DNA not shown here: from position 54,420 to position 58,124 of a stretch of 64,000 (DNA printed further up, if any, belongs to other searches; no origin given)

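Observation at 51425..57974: Candidate split Type ISP-like defence system: PLD-nuclease/SNF2 motor plus MTase-TRD subunit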

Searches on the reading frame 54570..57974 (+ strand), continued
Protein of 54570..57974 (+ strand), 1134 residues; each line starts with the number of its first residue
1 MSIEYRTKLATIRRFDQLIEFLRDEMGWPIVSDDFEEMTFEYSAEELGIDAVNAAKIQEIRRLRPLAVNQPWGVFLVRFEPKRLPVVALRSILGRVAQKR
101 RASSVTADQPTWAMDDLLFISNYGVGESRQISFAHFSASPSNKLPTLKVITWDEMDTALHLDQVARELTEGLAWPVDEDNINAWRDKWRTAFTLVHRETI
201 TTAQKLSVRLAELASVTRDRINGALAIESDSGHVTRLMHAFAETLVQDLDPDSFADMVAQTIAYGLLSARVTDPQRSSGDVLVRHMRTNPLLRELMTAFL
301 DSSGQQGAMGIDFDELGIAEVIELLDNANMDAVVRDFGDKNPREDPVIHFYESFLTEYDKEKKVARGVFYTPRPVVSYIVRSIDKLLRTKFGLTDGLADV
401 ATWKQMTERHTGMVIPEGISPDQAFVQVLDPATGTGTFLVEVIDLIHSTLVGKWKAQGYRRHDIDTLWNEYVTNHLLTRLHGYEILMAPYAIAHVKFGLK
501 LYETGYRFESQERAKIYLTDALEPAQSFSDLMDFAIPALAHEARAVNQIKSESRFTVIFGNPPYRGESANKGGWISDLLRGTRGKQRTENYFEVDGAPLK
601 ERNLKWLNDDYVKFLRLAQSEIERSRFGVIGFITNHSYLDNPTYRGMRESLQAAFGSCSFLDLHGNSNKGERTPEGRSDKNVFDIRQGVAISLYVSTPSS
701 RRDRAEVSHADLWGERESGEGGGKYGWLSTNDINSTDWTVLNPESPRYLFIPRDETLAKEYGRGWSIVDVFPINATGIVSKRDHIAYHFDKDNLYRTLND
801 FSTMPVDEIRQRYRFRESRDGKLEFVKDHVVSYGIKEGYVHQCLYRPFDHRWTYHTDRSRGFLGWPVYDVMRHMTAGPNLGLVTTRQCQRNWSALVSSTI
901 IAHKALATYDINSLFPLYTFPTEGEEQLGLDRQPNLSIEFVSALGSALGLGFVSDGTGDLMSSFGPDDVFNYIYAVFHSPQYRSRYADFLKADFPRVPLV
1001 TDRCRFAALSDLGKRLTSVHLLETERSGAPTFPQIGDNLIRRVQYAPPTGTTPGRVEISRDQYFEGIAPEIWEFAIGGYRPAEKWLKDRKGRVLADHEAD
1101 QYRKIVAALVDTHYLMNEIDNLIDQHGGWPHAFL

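Call 67: search_dna_similar(query=window:54570-57974:+, collection=plasmids, mode=protein, max_evalue=1e-30, max_rows=25)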
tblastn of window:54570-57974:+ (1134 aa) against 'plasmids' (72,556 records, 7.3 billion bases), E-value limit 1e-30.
Records with a match: 105; places in all: 106; records where one place covers at least 80% of the query: 32.
Best place of each record, by identity: <60% 105.
By first word of the organism name: Borrelia 29; Borreliella 12; Escherichia 10; Klebsiella 5; Nostoc 4; Pseudomonas 4; Corynebacterium 4; Streptomyces 3; Thermus 3; Agrobacterium 2; and 25 more.
By predicted mobility (MOB-suite, as given by PLSDB): non-mobilizable 70; mobilizable 21; conjugative 14.
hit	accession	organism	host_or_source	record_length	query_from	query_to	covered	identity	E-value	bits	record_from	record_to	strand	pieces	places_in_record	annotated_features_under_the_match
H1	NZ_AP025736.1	Nostoc cf. commune SO-36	-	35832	147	1123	86%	39.6%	0e+0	663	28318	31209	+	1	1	type ISP restriction/modification enzyme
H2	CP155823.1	Thioclava sp. 'Guangxiensis'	Bruguiera gymnorhiza,pure ...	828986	198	1127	82%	37.8%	1e-176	584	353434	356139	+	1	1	type ISP restriction/modification enzyme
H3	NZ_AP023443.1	Nostoc sp. MS1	-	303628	195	1095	79%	37.9%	7e-170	564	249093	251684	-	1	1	type ISP restriction/modification enzyme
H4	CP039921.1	Agrobacterium tumefaciens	-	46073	192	1120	82%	36.8%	5e-164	546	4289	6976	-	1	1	DNA methyltransferase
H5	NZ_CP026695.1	Nostoc sp. 'Lobaria pulmonaria (5183) cyanobiont'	Lobaria pulmonaria thallus,lichen ...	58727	195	1123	82%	36.8%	5e-167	555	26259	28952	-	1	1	type ISP restriction/modification enzyme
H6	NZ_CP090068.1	Acinetobacter sp. SH20PTE14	pig manure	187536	190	1122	82%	36.6%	2e-180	594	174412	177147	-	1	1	type ISP restriction/modification enzyme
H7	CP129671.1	Agrobacterium tumefaciens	Metal working fluids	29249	192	1120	82%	36.4%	2e-162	542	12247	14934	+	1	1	N-6 DNA methylase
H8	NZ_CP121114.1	Roseinatronobacter sp. S2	cell culture,Alkaline Spring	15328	198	1124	82%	36.3%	3e-163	544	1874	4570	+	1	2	type ISP restriction/modification enzyme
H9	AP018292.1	Calothrix sp. NIES-4105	-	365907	195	1123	82%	36.1%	8e-160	534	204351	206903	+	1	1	adenine specific DNA methyltransferase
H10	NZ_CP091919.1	Nostoc sp. UHCC 0870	cell culture,Brackish water, ...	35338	228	1123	79%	37.4%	2e-167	556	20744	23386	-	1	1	type ISP restriction/modification enzyme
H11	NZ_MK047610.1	Pseudomonas aeruginosa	Homo sapiens,Rectal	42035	199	1120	81%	36.1%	9e-165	549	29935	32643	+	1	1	type ISP restriction/modification enzyme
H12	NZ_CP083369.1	Pseudomonas aeruginosa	Homo sapiens,sputum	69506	199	1120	81%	36.1%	9e-165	549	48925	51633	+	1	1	type ISP restriction/modification enzyme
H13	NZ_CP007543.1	Synechocystis sp. PCC 6714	-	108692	201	1130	82%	35.7%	3e-144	489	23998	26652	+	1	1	type ISP restriction/modification enzyme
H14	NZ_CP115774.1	Paracoccus sediminicola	cell culture,sediment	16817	198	1119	81%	33.4%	9e-141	478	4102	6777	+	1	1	type ISP restriction/modification enzyme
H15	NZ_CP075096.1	Borrelia coriaceae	Ornithodoros coriaceus,tick tissue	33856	168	1120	84%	31.2%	2e-133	456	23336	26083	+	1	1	type ISP restriction/modification enzyme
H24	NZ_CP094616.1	Borreliella burgdorferi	wild tick,Whole organism,wild tick nymph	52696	193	1123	82%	30.5%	7e-123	425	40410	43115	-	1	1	type ISP restriction/modification enzyme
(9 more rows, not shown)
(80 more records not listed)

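Call 68: get_annotated_region(hit=H1, flank=6000)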
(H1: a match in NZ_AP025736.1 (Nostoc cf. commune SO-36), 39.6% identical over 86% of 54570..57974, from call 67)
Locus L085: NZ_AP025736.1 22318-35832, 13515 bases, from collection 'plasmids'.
description: Nostoc cf. commune SO-36 plasmid pANSO36D, complete sequence
organism: Nostoc cf. commune SO-36 (NCBI taxid 449208)
taxonomy: Bacteria; Cyanobacteriota; Cyanophyceae; Nostocales; Nostocaceae; Nostoc; Nostoc commune; Nostoc cf. commune SO-36
host: -; source: -; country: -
typing (MOB-suite, as given by PLSDB): non-mobilizable
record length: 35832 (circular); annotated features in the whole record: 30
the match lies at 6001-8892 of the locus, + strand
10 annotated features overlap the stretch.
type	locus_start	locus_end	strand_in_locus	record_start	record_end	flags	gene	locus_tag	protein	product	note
CDS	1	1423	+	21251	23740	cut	-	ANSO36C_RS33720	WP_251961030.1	tetratricopeptide repeat protein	-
CDS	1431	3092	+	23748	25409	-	-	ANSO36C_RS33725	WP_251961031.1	CHAT domain-containing tetratricopeptide repeat protein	-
CDS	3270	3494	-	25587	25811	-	-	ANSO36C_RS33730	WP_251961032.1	hypothetical protein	-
CDS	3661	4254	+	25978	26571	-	-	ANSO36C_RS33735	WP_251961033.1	ParA family protein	-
CDS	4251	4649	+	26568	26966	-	-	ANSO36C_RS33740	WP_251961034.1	hypothetical protein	-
CDS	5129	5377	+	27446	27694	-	-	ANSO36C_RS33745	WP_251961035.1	helix-turn-helix transcriptional regulator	-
CDS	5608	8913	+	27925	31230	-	-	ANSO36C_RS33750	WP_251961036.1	type ISP restriction/modification enzyme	-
CDS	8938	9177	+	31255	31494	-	-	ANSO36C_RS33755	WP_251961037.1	DUF2281 domain-containing protein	-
CDS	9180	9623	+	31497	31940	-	-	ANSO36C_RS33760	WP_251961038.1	type II toxin-antitoxin system VapC family toxin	-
CDS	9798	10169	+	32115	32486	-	-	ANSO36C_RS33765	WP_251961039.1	DUF2281 domain-containing protein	-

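Call 69: get_annotated_region(hit=H11, flank=6000)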
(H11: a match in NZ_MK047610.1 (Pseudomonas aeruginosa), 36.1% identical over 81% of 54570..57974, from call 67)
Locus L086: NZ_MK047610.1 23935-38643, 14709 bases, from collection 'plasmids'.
description: Pseudomonas aeruginosa strain 163940 plasmid pTROUS1, complete sequence
organism: Pseudomonas aeruginosa (NCBI taxid 287)
taxonomy: Bacteria; Pseudomonadota; Gammaproteobacteria; Pseudomonadales; Pseudomonadaceae; Pseudomonas; Pseudomonas aeruginosa
host: -; source: Homo sapiens,Rectal; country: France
typing (MOB-suite, as given by PLSDB): conjugative; replicon rep_cluster_688; relaxase MOBF; mating-pair formation MPF_T
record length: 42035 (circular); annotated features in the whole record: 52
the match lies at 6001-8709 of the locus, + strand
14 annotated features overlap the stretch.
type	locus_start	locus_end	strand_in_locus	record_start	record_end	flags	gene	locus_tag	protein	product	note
CDS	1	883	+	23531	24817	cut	-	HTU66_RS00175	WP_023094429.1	site-specific integrase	GO:0015074 - DNA integration [Evidence IEA]; GO:0006310 - DNA recombination [Evidence IEA]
CDS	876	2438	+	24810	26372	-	-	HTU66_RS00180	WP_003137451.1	site-specific integrase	-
CDS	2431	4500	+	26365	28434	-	-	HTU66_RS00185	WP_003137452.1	hypothetical protein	-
CDS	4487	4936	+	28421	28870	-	-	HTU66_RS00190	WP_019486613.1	hypothetical protein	-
CDS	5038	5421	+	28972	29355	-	-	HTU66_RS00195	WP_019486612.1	hypothetical protein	-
CDS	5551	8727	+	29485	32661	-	-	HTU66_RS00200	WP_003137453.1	type ISP restriction/modification enzyme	-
CDS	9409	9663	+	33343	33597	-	-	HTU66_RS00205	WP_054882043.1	hypothetical protein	-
CDS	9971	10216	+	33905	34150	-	-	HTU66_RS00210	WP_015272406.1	hypothetical protein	-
CDS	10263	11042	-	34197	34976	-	-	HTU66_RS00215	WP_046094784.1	SprT-like domain-containing protein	-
CDS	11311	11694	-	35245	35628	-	stbC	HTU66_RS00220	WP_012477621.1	plasmid stabilization protein StbC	-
CDS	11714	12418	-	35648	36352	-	stbB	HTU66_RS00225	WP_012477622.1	StbB family protein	-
CDS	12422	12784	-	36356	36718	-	-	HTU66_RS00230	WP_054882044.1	hypothetical protein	-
CDS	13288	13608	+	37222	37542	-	-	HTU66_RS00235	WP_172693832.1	hypothetical protein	-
CDS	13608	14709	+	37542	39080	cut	-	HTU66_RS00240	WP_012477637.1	type IV secretion system DNA-binding domain-containing protein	-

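Call 70: get_annotated_region(hit=H6, flank=6000)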
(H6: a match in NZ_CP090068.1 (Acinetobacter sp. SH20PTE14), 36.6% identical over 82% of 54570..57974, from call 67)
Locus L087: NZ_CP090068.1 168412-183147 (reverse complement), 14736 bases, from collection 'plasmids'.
description: Acinetobacter sp. SH20PTE14 plasmid pYUSHP14-1, complete sequence
organism: Acinetobacter sp. SH20PTE14 (NCBI taxid 2905879)
taxonomy: Bacteria; Pseudomonadota; Gammaproteobacteria; Moraxellales; Moraxellaceae; Acinetobacter; Acinetobacter sp. SH20PTE14
host: -; source: pig manure; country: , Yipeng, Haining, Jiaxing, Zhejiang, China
typing (MOB-suite, as given by PLSDB): non-mobilizable
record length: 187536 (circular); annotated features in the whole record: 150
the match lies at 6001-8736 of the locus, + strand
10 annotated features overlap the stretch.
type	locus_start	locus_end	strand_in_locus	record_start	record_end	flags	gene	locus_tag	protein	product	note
CDS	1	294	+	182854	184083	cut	-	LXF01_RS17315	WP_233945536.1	tyrosine-type recombinase/integrase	GO:0015074 - DNA integration [Evidence IEA]; GO:0006310 - DNA recombination [Evidence IEA]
CDS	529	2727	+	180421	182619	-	-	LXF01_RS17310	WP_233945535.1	AAA family ATPase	-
CDS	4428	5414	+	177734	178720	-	-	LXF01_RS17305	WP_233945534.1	hypothetical protein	-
CDS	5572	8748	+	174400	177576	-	-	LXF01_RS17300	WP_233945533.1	type ISP restriction/modification enzyme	-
CDS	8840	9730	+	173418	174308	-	-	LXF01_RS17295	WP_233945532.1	hypothetical protein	-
CDS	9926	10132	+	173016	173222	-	-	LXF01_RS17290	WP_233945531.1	helix-turn-helix domain-containing protein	-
CDS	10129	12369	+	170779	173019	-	-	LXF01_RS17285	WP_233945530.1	YfjI family protein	-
CDS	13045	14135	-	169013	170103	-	-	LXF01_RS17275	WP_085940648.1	IS4-like element ISAba1 family transposase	GO:0006313 - DNA transposition [Evidence IEA]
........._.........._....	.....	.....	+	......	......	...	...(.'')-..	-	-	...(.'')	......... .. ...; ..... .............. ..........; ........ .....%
predicted_resistance_gene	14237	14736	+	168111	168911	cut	aph(3'')-Ib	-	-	aminoglycoside O-phosphotransferase APH(3'')-Ib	predicted by amrfinderplus; class AMINOGLYCOSIDE; identity 100.0%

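Call 73: search_protein_families(library=pfam, proteins=[L086:5551-8724:+, L085:5608-8910:+, L087:5572-8745:+], max_evalue=0.1)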
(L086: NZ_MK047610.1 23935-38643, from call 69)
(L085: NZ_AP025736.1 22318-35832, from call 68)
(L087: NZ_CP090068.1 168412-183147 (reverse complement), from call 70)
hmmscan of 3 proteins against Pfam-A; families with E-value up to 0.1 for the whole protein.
L086:5551-8724:+ (1058 aa): 5 families
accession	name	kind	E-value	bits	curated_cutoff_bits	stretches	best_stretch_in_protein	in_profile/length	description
PF18135.7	Type_ISP_C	-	4.9e-81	272.9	25.9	1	710-1051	1-342/342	Type ISP C-terminal specificity domain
PF02384.22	N6_Mtase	-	1.9e-09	37.8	20.4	2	297-338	4-45/311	N-6 DNA Methylase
PF07669.17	Eco57I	-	4.4e-07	30.6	25.3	1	502-608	70-165/171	Eco57I restriction-modification methylase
PF20473.4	MmeI_Mtase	-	0.0059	16.2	27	0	381-408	14-41/259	MmeI, DNA-methyltransferase domain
PF04313.20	HSDR_N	-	0.042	14.1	25.1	1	53-110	127-191/198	Type I restriction enzyme R protein N terminus (HSDR_N)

L085:5608-8910:+ (1101 aa): 4 families
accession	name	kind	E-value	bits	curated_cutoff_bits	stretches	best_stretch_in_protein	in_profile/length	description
PF18135.7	Type_ISP_C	-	5.1e-92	309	25.9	1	740-1089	1-341/342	Type ISP C-terminal specificity domain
PF02384.22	N6_Mtase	-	7.6e-08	32.5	20.4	1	337-552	2-147/311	N-6 DNA Methylase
PF22776.1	K_trans_C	-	0.0002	21.6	24.8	1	597-716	52-141/151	K+ potassium transporter C-terminal domain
PF07669.17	Eco57I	-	0.00052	20.6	25.3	1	493-638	38-164/171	Eco57I restriction-modification methylase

L087:5572-8745:+ (1058 aa): 6 families
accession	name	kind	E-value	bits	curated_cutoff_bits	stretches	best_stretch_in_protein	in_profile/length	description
PF18135.7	Type_ISP_C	-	2.7e-85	286.9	25.9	1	705-1050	1-341/342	Type ISP C-terminal specificity domain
PF02384.22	N6_Mtase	-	1.1e-08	35.3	20.4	2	382-515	46-139/311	N-6 DNA Methylase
PF07669.17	Eco57I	-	6.6e-08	33.3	25.3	1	443-605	17-166/171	Eco57I restriction-modification methylase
PF20473.4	MmeI_Mtase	-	1.2e-06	28.3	27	1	376-519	13-153/259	MmeI, DNA-methyltransferase domain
PF14338.12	Mrr_N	-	0.0073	16.9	29.5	0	725-769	17-63/87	Mrr N-terminal domain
PF04313.20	HSDR_N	-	0.016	15.5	25.1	1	47-110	122-181/198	Type I restriction enzyme R protein N terminus (HSDR_N)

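Call 84: find_related_loci(query=window:54570-57974:+, collection=viral_contigs, flank=6000)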
Query window:54570-57974:+ (1134 aa) in viral_contigs; peptide patterns used: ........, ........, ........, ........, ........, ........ (x = any residue, [..] = any of these).
6 stretches matched a pattern; 2 encode a relative of the query (tblastn E <= 1e-3); 2 distinct loci.
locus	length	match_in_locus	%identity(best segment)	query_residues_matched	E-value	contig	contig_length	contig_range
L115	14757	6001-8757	38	201-1132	0e+0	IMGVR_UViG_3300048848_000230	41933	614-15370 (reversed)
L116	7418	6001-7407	41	192-691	1e-102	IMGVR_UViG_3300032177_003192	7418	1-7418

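Call 89: search_protein_families(library=pfam, proteins=[L115:5413-8790:+, L115:1291-3117:+, L115:3117-4172:+], max_evalue=0.01)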
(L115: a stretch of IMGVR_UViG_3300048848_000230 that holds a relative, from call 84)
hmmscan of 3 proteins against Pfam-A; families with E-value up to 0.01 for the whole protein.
L115:5413-8790:+ (1126 aa): 4 families
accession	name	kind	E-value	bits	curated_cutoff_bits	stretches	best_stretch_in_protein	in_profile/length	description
PF18135.7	Type_ISP_C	-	1.1e-60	206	25.9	1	758-1081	8-321/342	Type ISP C-terminal specificity domain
PF02384.22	N6_Mtase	-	7.4e-07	29.2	20.4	1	339-549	4-139/311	N-6 DNA Methylase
PF20473.4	MmeI_Mtase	-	5e-05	23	27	1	415-553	19-153/259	MmeI, DNA-methyltransferase domain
PF07669.17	Eco57I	-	5.6e-05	23.7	25.3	1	472-623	11-153/171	Eco57I restriction-modification methylase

L115:1291-3117:+ (609 aa): 7 families
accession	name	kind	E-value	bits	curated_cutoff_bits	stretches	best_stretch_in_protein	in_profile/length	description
PF03237.21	Terminase_6N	-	5.2e-51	173.8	22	1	173-400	1-213/215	Terminase large subunit, T4likevirus-type, N-terminal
PF17289.8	Terminase_6C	-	2.4e-27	96.3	22.6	1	430-592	2-154/155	Terminase RNaseH-like domain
PF06056.18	Terminase_5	-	2.2e-18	66.4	20.3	1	21-78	1-58/58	Putative ATPase subunit of terminase (gpP-like)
PF13384.12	HTH_23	-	0.00013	22.2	24.6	1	20-56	4-40/50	Homeodomain-like domain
PF10668.15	Phage_terminase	-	0.0027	17.8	22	1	36-61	25-50/67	Phage terminase small subunit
PF13551.12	HTH_29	-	0.0046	17.5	28.1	0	32-56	10-35/64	Winged helix-turn helix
PF13518.12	HTH_28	-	0.0046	17.4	25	0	28-56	7-35/52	Helix-turn-helix domain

L115:3117-4172:+ (352 aa): 1 family
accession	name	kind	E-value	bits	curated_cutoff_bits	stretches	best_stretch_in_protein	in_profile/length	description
PF04860.17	Phage_portal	-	7.7e-12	45.5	39.1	1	103-328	49-267/321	Phage portal protein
